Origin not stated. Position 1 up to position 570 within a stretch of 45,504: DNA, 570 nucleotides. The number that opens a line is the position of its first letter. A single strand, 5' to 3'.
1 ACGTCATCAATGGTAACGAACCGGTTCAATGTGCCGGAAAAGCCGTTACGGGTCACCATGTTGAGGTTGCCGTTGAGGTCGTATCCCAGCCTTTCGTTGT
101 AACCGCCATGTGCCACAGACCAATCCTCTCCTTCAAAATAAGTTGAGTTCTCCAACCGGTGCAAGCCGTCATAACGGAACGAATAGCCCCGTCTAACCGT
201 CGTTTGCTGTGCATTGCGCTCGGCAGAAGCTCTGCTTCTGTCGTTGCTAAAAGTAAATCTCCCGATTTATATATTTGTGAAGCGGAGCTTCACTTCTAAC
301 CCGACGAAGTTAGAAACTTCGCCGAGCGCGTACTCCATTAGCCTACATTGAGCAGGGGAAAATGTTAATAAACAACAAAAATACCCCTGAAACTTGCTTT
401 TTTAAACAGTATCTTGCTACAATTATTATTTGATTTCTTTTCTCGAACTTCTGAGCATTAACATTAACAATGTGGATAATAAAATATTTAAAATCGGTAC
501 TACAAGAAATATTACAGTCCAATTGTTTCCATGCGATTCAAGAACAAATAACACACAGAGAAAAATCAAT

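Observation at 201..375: Pair of ~175-bp structured direct repeats bracketing the toxin locus, each abutting the same rhs-core breakpoint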

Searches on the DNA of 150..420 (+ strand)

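Call 6: search_dna_similar(query=window:150-420:+, collection=ecoli_genomes, mode=near)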
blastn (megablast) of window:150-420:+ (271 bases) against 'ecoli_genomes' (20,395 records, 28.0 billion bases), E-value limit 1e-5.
No match.

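Call 14: search_dna_similar(query=window:195-380:+, collection=plasmids, mode=distant, max_evalue=0.01)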
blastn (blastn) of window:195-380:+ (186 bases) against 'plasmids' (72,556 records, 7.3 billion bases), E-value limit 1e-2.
No match.

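Call 15: search_dna_similar(query=window:195-380:+, collection=phages, mode=distant, max_evalue=0.01)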
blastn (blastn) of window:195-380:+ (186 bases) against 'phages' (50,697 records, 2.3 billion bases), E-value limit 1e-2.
No match.

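Call 35: search_rna_families(source=window, start=150, end=420, threshold=evalue, max_evalue=10)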
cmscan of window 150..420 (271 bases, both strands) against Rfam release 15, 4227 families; matches with E-value up to 10: 4.
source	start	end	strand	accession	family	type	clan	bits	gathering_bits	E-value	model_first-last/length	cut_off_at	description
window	236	311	+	RF03669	mir-2767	Gene; miRNA;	-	20.3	69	0.17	1-80/80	no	mir-2767 microRNA precursor family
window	237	309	-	RF03669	mir-2767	Gene; miRNA;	-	16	69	2.5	1-80/80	no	mir-2767 microRNA precursor family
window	155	260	+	RF01075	TLS-PK1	Cis-reg;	-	13.7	80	2.6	1-97/97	no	Pseudoknot of tRNA-like structure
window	354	390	+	RF03904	MIR7991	Gene; miRNA;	-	13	58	8.2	1-47/47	no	MIR7991 microRNA precursor family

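Call 46: build_rna_model(alignment_id=A3, structure=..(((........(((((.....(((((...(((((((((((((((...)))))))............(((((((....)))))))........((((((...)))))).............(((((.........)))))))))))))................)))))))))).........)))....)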
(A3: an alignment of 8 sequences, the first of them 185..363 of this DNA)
Model R1 built from alignment A3 (8 sequences, 191 columns); structure: as given.
model positions 187; base pairs 46; branch points 3; effective number of sequences 1.33; information 0.59 bits per position. Calibrated on 0.2 Mb of random sequence (short: E-values are rough).
structure used (alignment columns):
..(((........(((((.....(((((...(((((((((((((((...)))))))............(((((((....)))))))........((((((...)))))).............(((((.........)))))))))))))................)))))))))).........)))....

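Call 47: search_with_rna_model(model_id=R1, sources=[window, L001, L002, L004, L007, L008, L010, L012, L018, L022, L023, L024, L025, L026], max_evalue=1)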
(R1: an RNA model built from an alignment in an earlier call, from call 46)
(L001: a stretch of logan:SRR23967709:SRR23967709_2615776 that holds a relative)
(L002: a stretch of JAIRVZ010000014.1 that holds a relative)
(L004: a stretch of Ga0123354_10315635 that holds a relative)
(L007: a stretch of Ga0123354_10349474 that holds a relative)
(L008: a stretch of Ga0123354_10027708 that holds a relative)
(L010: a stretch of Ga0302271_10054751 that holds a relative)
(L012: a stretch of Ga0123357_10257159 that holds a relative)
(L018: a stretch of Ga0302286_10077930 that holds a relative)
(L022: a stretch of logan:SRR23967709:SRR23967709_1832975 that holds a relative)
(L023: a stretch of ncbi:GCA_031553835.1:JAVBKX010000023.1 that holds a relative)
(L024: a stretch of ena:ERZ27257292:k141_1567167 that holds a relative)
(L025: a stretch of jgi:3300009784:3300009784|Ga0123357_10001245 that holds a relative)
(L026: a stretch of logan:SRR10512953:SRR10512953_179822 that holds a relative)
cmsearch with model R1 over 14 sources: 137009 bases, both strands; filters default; matches with E-value up to 1: 30.
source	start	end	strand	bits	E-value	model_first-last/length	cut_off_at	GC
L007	168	354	-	215.6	1.4e-57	1-187/187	no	0.46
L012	1041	1227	-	214.2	3.5e-57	1-187/187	no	0.43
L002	2290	2476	-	213.6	5.1e-57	1-187/187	no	0.43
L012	195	381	-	210.5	3.6e-56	1-187/187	no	0.43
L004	183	372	+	188.6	4.2e-50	1-187/187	no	0.38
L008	4524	4713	-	187.1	1.1e-49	1-187/187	no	0.4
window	185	363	+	173.8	5.1e-46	1-187/187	no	0.49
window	9703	9883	+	172.3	1.3e-45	1-187/187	no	0.46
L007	1194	1320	-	105.7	3.6e-27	57-187/187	5'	0.47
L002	2293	2479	+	103.3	1.6e-26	1-187/187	no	0.43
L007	171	357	+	95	3.4e-24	1-187/187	no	0.47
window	182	360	-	94.6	4.4e-24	1-187/187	no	0.49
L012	1044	1230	+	91.9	2.5e-23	1-187/187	no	0.43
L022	1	84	-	88.7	1.8e-22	1-84/187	3'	0.5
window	9700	9880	-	82.6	9e-21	1-187/187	no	0.46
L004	180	355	-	80.5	3.5e-20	1-187/187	no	0.37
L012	198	384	+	79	9.3e-20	1-187/187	no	0.44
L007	1236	1320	+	73.2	3.6e-18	32-118/187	3'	0.46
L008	4527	4716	+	72.8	4.6e-18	1-187/187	no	0.4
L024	20028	20124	-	58.9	3.4e-14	95-187/187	5'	0.52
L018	158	391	-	43.6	5.7e-10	1-187/187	no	0.41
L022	1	87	+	43.3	6.8e-10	95-187/187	5'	0.49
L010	127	286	+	41.9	1.7e-09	1-187/187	no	0.44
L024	20038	20124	+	31.2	1.5e-06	1-84/187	3'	0.51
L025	20017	20086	-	25.8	4.9e-05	109-187/187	5'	0.51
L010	114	250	-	13.5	0.12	1-187/187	no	0.48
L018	258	394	+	13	0.17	1-187/187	no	0.48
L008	4351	4437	-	11.2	0.54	1-187/187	no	0.48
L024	3280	3356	+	10.6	0.78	1-187/187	no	0.38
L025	3280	3356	+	10.6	0.78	1-187/187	no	0.38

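Call 53: search_with_rna_model(model_id=R1, sources=[L027, L028, L029, L030, L023, L026], max_evalue=1)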
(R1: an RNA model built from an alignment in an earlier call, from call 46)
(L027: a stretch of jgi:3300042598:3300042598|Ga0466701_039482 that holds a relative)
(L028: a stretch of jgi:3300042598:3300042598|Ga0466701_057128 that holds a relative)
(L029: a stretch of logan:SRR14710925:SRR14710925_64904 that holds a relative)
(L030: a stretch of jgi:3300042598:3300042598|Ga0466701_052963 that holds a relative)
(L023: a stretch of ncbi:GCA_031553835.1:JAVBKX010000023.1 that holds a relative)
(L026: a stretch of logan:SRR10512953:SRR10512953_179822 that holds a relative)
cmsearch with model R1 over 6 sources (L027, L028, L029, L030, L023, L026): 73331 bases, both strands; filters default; matches with E-value up to 1: 2.
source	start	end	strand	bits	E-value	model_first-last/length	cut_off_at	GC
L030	20030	20142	-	31.2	8.3e-07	34-143/187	no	0.47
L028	5279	5352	-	10.4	0.46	1-187/187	no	0.27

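Call 62: search_with_rna_model(model_id=R1, sources=[L031, L032, L033, L034], max_evalue=10)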
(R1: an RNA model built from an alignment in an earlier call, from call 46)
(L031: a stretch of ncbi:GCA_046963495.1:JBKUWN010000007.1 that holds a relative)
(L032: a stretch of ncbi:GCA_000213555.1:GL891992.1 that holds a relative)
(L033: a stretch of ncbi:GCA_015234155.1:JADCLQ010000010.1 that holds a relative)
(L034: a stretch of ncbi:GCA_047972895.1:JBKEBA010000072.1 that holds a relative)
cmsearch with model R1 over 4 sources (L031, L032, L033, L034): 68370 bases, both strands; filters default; matches with E-value up to 10: 3.
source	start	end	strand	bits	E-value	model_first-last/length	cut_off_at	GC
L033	14817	14957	+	9.3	0.88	1-187/187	no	0.38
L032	19236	19278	+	9.2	0.97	1-187/187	no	0.56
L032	4841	4862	-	6.5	5.4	65-86/187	no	0.32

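Call 76: search_with_rna_model(model_id=R1, sources=[L035, L039, L042], max_evalue=10)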
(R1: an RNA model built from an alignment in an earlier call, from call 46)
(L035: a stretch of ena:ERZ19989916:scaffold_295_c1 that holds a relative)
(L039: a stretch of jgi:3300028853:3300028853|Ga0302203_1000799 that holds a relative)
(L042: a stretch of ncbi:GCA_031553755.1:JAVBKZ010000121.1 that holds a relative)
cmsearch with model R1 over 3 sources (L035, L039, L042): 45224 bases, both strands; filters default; matches with E-value up to 10: 1.
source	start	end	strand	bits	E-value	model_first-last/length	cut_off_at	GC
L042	633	655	-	16.2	0.0074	64-86/187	no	0.22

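Call 87: search_with_rna_model(model_id=R1, sources=[L023, L027, L028, L031, L042, L030], filters=off, max_evalue=1)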
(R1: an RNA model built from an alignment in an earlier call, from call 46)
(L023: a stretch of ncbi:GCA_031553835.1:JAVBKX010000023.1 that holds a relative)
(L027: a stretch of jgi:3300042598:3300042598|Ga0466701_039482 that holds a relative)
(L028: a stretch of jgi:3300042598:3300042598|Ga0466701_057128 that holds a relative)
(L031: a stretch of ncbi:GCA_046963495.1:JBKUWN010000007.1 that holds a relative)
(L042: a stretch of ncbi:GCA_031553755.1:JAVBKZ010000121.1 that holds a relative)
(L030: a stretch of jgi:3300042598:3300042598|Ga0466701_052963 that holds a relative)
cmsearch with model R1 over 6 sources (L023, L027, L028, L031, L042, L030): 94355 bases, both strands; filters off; matches with E-value up to 1: 11.
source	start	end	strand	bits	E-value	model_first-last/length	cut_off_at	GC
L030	20030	20142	+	31.4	9.3e-07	34-143/187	no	0.47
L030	20030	20142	-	31.2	1.1e-06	34-143/187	no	0.47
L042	633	655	-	16.2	0.015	64-86/187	no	0.22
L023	14873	14918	-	14.9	0.034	1-187/187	no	0.41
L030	5475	5589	-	13.4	0.089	1-187/187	no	0.31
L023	5548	5644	-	12.9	0.12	1-187/187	no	0.33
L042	6863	6942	-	10.7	0.5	1-187/187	no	0.26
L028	1804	1891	+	10.5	0.56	1-187/187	no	0.38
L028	5279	5352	-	10.4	0.59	1-187/187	no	0.27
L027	3255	3320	+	10.2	0.71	1-187/187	no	0.39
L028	5202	5273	+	9.9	0.84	1-187/187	no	0.28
